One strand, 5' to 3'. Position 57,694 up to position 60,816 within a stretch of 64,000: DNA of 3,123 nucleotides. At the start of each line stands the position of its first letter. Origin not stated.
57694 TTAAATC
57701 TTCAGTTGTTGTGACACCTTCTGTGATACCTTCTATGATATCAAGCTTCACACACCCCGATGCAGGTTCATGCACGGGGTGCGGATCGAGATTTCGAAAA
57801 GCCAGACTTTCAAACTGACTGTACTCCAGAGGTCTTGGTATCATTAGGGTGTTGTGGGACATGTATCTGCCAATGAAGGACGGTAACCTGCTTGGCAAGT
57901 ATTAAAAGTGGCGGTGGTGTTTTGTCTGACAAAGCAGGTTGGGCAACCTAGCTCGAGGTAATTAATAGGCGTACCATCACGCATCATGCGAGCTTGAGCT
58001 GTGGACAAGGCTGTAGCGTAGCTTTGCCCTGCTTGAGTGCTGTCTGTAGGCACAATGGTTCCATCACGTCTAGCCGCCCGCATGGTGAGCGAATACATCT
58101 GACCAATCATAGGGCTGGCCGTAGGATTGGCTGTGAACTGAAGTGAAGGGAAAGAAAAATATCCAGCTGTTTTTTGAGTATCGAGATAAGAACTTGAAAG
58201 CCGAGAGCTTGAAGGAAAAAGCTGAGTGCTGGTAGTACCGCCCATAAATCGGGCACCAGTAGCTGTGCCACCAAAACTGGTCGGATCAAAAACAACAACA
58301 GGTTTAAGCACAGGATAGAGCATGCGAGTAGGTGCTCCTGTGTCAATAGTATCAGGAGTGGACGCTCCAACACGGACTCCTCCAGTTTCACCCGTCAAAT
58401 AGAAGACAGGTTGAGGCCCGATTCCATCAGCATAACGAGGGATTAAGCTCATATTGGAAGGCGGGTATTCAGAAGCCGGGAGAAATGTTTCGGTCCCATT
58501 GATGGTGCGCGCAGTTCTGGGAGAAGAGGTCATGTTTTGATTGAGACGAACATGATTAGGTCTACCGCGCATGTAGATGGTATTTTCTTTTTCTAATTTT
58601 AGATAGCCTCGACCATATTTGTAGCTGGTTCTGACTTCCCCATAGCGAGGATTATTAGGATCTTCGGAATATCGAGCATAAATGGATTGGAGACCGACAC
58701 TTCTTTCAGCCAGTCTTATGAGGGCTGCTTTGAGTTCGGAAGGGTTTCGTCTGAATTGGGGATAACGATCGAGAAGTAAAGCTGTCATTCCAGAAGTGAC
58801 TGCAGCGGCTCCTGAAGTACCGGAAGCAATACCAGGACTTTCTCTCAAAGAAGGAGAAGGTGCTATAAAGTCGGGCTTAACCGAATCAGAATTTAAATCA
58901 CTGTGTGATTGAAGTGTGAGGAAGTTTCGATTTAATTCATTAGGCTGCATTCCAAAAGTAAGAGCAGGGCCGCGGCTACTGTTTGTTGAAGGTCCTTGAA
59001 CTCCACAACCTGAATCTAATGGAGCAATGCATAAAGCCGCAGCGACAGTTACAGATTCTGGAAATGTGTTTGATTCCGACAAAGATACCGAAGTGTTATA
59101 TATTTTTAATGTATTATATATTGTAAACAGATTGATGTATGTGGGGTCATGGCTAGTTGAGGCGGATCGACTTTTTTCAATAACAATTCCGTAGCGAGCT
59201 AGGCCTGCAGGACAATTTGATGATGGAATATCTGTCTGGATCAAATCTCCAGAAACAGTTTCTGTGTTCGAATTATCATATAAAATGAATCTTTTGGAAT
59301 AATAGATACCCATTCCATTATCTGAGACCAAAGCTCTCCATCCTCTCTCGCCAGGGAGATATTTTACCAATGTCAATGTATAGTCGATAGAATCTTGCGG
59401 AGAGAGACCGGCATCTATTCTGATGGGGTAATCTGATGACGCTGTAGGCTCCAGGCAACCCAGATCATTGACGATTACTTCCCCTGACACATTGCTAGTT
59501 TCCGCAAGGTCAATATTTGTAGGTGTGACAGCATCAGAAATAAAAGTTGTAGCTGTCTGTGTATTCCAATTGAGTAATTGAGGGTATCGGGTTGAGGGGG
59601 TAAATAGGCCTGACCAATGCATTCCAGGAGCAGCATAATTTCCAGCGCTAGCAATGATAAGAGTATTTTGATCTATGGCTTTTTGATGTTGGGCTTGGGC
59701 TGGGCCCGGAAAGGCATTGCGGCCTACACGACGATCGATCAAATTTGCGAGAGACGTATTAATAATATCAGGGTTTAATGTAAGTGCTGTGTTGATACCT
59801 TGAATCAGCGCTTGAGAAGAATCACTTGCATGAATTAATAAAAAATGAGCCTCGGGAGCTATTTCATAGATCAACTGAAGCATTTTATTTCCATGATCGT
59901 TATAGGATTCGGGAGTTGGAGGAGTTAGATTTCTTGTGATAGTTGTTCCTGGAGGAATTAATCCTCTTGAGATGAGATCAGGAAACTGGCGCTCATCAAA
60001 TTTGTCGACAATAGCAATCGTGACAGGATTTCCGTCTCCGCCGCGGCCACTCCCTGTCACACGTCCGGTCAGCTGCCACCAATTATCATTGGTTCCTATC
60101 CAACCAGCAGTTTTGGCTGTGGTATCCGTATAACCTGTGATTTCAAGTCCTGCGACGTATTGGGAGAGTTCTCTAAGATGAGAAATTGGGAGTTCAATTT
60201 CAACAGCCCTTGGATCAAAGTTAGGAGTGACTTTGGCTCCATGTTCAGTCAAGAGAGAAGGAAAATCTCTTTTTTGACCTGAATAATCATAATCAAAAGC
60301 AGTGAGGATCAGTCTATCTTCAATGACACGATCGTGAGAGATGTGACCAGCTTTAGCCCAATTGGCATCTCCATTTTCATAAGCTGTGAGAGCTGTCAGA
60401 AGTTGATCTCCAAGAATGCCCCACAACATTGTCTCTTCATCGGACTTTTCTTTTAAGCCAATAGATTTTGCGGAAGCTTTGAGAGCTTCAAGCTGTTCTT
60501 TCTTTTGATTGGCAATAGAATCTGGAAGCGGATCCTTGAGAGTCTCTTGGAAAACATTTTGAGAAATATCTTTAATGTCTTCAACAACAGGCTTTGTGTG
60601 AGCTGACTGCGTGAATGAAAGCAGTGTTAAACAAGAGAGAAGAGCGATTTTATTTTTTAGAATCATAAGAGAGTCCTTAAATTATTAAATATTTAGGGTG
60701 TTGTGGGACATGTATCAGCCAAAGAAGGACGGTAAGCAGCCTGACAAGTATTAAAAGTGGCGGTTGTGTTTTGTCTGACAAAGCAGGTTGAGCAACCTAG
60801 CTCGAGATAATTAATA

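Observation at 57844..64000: Tandem array of at least three secreted S8 protease paralogs with mosaic identity (identical ends, divergent catalytic core)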

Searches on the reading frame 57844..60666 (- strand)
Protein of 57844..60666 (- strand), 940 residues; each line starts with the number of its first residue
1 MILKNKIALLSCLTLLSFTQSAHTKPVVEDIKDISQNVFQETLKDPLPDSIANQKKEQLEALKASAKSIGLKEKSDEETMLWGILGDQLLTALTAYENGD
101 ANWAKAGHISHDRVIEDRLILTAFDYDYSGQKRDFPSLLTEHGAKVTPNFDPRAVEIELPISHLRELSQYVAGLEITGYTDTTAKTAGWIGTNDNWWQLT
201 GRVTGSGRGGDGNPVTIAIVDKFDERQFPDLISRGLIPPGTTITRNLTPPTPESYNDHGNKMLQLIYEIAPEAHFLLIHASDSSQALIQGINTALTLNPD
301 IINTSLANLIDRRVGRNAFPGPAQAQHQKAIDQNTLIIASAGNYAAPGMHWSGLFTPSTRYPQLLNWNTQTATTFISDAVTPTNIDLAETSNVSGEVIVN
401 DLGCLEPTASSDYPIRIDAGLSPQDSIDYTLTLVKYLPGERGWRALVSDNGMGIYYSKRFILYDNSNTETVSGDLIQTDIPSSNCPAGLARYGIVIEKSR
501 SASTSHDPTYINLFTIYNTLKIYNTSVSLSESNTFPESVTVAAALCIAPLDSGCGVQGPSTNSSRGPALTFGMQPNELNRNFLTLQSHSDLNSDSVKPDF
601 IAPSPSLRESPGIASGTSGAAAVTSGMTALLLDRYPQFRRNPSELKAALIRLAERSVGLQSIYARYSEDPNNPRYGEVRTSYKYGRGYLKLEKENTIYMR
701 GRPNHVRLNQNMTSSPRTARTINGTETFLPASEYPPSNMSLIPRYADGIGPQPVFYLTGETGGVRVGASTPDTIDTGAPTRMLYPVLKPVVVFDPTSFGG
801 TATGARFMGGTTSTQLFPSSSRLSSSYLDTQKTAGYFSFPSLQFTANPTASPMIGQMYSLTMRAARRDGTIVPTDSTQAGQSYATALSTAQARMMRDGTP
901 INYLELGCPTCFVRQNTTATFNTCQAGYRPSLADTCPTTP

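Call 5: search_protein_families(library=pfam, proteins=[window:57844-60666:-], max_evalue=1)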
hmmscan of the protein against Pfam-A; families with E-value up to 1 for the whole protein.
window:57844-60666:- (940 aa): 1 family
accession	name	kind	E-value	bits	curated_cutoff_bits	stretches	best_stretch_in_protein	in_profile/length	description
PF00082.27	Peptidase_S8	-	6.1e-11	42.6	21.8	1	269-664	77-274/288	Subtilase family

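Call 6: search_protein_families(library=ncbifam, proteins=[window:57844-60666:-], max_evalue=1)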
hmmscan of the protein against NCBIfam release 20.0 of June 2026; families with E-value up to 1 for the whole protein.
window:57844-60666:- (940 aa): 3 families
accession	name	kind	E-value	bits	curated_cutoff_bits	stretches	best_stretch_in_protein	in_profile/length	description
TIGR03921.1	T7SS_mycosin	equivalog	6.8e-08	32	278.75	2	281-362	98-170/353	type VII secretion-associated serine protease mycosin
NF049966.1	QH_SP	equivalog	0.0011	18.3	165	1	255-341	39-122/219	subtilisin-like serine protease QhpE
TIGR03895.1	protease_PatA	subfamily_domain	0.0056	15.5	421.05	1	280-347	39-102/606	PatA/PatG family cyanobactin maturation protease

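Call 7: find_homologous_proteins(query=window:57844-60666:-)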
Query window:57844-60666:- (940 aa): 4 proteins with E <= 0.001 among 8000 candidates.
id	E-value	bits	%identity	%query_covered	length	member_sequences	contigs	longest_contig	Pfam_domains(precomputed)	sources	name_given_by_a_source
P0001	0.0e+0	1562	75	100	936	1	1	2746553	PF00082.28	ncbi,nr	ncbi:MAG: hypothetical protein IPJ69_09255 [Deltaproteobacteria bacterium]|nr:MAG: hypothetical prot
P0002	0.0e+0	1539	73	100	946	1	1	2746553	PF00082.28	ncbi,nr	ncbi:MAG: S8 family serine peptidase [Deltaproteobacteria bacterium]|nr:MAG: S8 family serine peptid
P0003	0.0e+0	1420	73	92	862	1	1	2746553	PF00082.28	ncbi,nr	ncbi:MAG: S8 family serine peptidase [Deltaproteobacteria bacterium]|nr:MAG: S8 family serine peptid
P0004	1.3e-255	869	49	95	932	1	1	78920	PF00082.28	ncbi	-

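Call 8: find_encoding_contigs(protein=window:57844-60666:-, flank=10000, max_places=6)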
Protein window:57844-60666:- (940 aa): no gene with exactly this product is on record in the collection.

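Call 9: find_encoding_contigs(protein=P0002, flank=10000, max_places=4)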
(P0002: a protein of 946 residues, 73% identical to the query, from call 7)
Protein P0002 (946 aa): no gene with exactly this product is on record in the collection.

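Call 10: find_encoding_contigs(protein=P0004, flank=10000, max_places=4)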
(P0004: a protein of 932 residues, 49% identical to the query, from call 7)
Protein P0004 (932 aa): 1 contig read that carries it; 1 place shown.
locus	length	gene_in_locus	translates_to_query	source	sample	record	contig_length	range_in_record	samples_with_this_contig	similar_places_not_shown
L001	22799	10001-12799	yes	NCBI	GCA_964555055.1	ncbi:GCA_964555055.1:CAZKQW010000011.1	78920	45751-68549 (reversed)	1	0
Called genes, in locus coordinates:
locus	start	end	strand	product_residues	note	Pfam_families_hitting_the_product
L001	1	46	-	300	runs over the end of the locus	PF00291:PALP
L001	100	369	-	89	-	PF09383:NIL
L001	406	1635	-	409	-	PF05810:NinF (weak), PF00291:PALP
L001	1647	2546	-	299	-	PF00291:PALP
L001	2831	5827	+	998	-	PF07676:PD40 (faint), PF26549:Tricorn_N (faint), PF26550:Tricorn_2nd (faint)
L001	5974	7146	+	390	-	PF00072:Response_reg, PF07228:SpoIIE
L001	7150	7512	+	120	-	PF01740:STAS, PF13466:STAS_2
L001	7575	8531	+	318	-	PF13581:HATPase_c_2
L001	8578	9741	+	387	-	PF00155:Aminotran_1_2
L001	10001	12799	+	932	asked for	PF00082:Peptidase_S8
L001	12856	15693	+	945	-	PF00082:Peptidase_S8 (faint)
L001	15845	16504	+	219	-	-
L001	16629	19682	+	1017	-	PF00082:Peptidase_S8 (weak)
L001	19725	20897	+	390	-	-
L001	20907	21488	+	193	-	-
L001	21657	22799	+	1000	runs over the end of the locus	PF00082:Peptidase_S8 (weak)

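Call 12: find_encoding_contigs(protein=P0001, flank=10000, max_places=4)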
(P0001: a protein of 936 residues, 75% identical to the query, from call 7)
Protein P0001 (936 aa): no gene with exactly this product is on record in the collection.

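Call 13: find_encoding_contigs(protein=P0003, flank=10000, max_places=4)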
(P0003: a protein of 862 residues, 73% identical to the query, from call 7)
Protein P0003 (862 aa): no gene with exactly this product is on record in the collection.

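Call 15: find_related_loci(query=A1, collection=genome_contigs, flank=10000)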
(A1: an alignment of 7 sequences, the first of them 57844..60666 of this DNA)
Query A1 (940 aa) in genome_contigs; peptide patterns used: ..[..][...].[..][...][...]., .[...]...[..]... (x = any residue, [..] = any of these).
47 stretches matched a pattern; 3 encode a relative of the query (tblastn E <= 1e-3); 1 distinct loci.
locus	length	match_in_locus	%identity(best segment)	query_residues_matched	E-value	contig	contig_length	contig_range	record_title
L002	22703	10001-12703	49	43-937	0e+0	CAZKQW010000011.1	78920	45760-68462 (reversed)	MAG TPA_asm: uncultured Pseudomonadota bacterium isolate SRP278252_co2_16 genome assembly, contig: NODE_459_length_78920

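Call 25: search_protein_families(library=pfam, proteins=[L001:15845-16504:+, L001:19725-20897:+, L001:20907-21488:+], max_evalue=0.1)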
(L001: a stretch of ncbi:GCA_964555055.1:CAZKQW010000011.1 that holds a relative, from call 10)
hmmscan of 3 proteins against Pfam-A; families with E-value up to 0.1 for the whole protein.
L001:15845-16504:+ (219 aa): 0 families

L001:19725-20897:+ (390 aa): 3 families
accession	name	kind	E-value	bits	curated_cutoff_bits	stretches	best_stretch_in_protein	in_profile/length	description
PF11259.13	DUF3060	-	0.0031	17.6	23.1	1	349-377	23-51/58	Protein of unknown function (DUF3060)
PF13229.12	Beta_helix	-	0.0039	17.3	25.9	1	303-373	40-109/158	Right handed beta helix region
PF05048.19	NosD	-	0.0039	17.1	23.6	1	298-373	73-145/212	Periplasmic copper-binding protein (NosD)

L001:20907-21488:+ (193 aa): 0 families

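Call 29: search_protein_representatives(alignment_id=A2)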
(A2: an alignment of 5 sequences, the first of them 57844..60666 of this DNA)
Query: 5 sequences, 938 profile positions. Proteins with E-value up to 0.001 (for the whole library): 621; up to 1e-10: 46; up to 1e-30: 12. The best 150 are listed.
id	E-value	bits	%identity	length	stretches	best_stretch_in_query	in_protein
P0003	0.0e+00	1695.3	-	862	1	80-938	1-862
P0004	0.0e+00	1635.8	-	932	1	10-937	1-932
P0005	6.0e-262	888.4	-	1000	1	53-937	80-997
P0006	1.3e-220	751.6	-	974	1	48-936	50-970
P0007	1.3e-161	556.3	-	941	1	64-936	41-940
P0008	8.0e-63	229.4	-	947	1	54-873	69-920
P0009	1.1e-55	205.7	-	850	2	89-718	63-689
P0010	6.9e-47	176.6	-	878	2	255-743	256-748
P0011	1.0e-45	172.8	-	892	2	83-707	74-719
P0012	3.1e-43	164.6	-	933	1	84-715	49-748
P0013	2.3e-42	161.7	-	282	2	614-876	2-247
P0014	4.2e-38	147.6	-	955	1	82-792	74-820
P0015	3.0e-24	101.7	-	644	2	85-370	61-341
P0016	2.1e-21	92.3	-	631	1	108-373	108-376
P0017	9.1e-19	83.6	-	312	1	477-716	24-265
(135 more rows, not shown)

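Call 31: list_cluster_members(proteins=[P0005, P0006, P0007, P0008, P0009, P0010, P0011, P0012, P0014, P0001])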
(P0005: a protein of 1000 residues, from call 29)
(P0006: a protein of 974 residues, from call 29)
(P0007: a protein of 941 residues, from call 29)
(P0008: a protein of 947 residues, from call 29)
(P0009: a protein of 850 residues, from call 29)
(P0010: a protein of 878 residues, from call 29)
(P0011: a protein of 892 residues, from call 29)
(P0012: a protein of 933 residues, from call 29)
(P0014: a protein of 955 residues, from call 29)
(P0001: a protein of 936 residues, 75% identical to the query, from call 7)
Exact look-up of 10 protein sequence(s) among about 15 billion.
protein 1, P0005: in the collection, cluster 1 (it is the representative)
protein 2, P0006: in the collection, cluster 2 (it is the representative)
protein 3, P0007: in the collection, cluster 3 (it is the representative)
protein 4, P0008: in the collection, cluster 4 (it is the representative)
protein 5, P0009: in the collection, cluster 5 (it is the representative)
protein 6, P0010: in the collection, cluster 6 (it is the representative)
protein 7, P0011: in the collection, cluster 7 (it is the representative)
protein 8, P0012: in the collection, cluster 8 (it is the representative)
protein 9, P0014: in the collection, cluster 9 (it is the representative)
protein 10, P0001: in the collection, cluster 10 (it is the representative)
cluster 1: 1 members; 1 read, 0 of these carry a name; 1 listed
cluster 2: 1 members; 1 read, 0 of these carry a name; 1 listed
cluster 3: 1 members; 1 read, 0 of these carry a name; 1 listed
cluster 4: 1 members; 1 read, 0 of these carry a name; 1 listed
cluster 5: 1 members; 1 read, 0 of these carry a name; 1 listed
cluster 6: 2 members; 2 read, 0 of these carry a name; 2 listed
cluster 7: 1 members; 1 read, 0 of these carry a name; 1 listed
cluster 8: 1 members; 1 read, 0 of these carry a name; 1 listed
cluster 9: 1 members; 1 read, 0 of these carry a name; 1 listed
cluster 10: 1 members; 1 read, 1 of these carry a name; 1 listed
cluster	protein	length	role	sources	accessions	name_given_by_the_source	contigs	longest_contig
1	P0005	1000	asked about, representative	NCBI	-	-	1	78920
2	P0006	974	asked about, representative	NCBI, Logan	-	-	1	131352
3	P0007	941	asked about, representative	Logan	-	-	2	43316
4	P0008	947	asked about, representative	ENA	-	-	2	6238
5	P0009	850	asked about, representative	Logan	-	-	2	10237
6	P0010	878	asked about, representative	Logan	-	-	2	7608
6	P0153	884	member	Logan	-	-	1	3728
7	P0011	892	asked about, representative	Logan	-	-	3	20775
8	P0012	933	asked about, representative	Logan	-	-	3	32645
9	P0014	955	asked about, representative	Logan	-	-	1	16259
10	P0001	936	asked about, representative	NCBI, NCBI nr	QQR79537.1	MAG: hypothetical protein IPJ69_09255 [Deltaproteobacteria bacterium]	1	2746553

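Call 33: find_homologous_proteins(query=A3, max_evalue=1e-10)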
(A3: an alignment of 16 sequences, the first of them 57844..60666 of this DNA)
Query A3 (16 sequences) (940 aa, profile of the alignment): 6 proteins with E <= 1e-10 among 8000 candidates.
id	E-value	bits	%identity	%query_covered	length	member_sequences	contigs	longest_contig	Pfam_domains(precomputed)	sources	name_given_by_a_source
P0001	0.0e+0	1289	75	100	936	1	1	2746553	PF00082.28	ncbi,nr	ncbi:MAG: hypothetical protein IPJ69_09255 [Deltaproteobacteria bacterium]|nr:MAG: hypothetical prot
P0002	0.0e+0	1280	73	100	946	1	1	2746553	PF00082.28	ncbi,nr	ncbi:MAG: S8 family serine peptidase [Deltaproteobacteria bacterium]|nr:MAG: S8 family serine peptid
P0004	0.0e+0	1277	49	95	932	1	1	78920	PF00082.28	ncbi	-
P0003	0.0e+0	1230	73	92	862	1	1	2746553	PF00082.28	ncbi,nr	ncbi:MAG: S8 family serine peptidase [Deltaproteobacteria bacterium]|nr:MAG: S8 family serine peptid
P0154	4.4e-27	113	24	52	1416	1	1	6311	PF00963.25,PF13620.13,PF00082.28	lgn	-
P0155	1.3e-23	101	28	19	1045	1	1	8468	PF04122.18,PF00041.28,PF00082.28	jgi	jgi:putative cell wall-binding protein/subtilisin family serine protease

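Call 35: find_encoding_contigs(protein=P0006, flank=10000, max_places=3)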
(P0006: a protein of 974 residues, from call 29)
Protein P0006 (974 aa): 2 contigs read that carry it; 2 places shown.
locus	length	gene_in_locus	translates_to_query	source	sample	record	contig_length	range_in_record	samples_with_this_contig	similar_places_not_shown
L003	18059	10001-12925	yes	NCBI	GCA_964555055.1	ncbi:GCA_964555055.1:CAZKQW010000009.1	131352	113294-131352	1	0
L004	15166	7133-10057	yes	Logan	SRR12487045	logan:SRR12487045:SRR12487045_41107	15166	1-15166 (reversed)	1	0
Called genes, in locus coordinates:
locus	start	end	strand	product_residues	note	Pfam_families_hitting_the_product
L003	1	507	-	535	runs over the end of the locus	PF00009:GTP_EFTU, PF01926:MMR_HSR1 (weak), PF22042:EF-G_D2, PF03144:GTP_EFTU_D2, PF14492:EFG_III (weak), PF16658:RF3_C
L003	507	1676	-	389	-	PF13173:AAA_14, PF13635:DUF4143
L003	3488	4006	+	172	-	PF12158:DUF3592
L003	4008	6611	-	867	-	-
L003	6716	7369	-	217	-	-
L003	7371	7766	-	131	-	PF23892:Ig_CycH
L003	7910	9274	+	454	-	PF00171:Aldedh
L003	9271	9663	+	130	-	PF00355:Rieske, PF13806:Rieske_2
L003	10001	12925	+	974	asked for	PF00082:Peptidase_S8 (weak)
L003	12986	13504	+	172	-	-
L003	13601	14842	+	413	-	PF04055:Radical_SAM, PF12544:LAM_C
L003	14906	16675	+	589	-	PF09043:Lys-AminoMut_A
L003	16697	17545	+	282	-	PF16554:OAM_dimer, PF02310:B12-binding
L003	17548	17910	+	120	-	PF03061:4HBT (weak)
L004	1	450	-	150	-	?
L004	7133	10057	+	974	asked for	PF00082:Peptidase_S8 (weak)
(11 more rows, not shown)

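Call 38: find_encoding_contigs(protein=P0005, flank=10000, max_places=2)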
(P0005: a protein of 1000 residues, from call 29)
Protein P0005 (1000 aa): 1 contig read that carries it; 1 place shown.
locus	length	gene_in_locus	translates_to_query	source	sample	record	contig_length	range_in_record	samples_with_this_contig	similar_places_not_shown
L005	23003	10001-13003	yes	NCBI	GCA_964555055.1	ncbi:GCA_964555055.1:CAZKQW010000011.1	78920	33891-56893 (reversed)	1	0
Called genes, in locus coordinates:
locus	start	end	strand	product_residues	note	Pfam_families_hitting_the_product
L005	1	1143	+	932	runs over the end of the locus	PF00082:Peptidase_S8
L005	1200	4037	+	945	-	PF00082:Peptidase_S8 (faint)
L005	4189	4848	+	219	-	-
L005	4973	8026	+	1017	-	PF00082:Peptidase_S8 (weak)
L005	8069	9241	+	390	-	-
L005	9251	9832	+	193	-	-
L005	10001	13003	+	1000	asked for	PF00082:Peptidase_S8 (weak)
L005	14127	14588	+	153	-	PF01288:HPPK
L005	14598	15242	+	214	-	PF00923:TAL_FSA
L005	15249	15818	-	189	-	PF00025:Arf (weak), PF00071:Ras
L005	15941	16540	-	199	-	PF21176:RecR_HhH, PF02132:RecR_ZnF, PF01751:Toprim, PF13662:Toprim_4, PF21175:RecR_C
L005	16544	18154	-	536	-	PF05496:RuvB_N (faint), PF13177:DNA_pol3_delta2, PF13191:AAA_16 (weak), PF13604:AAA_30 (weak), PF00004:AAA, PF07728:AAA_5 (weak), PF22608:DNAX_ATPase_lid, PF12169:DNA_pol3_gamma3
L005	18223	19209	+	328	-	PF03706:LPG_synthase_TM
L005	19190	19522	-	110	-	PF13453:Zn_ribbon_TFIIB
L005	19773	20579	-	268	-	PF00561:Abhydrolase_1, PF12146:Hydrolase_4, PF12697:Abhydrolase_6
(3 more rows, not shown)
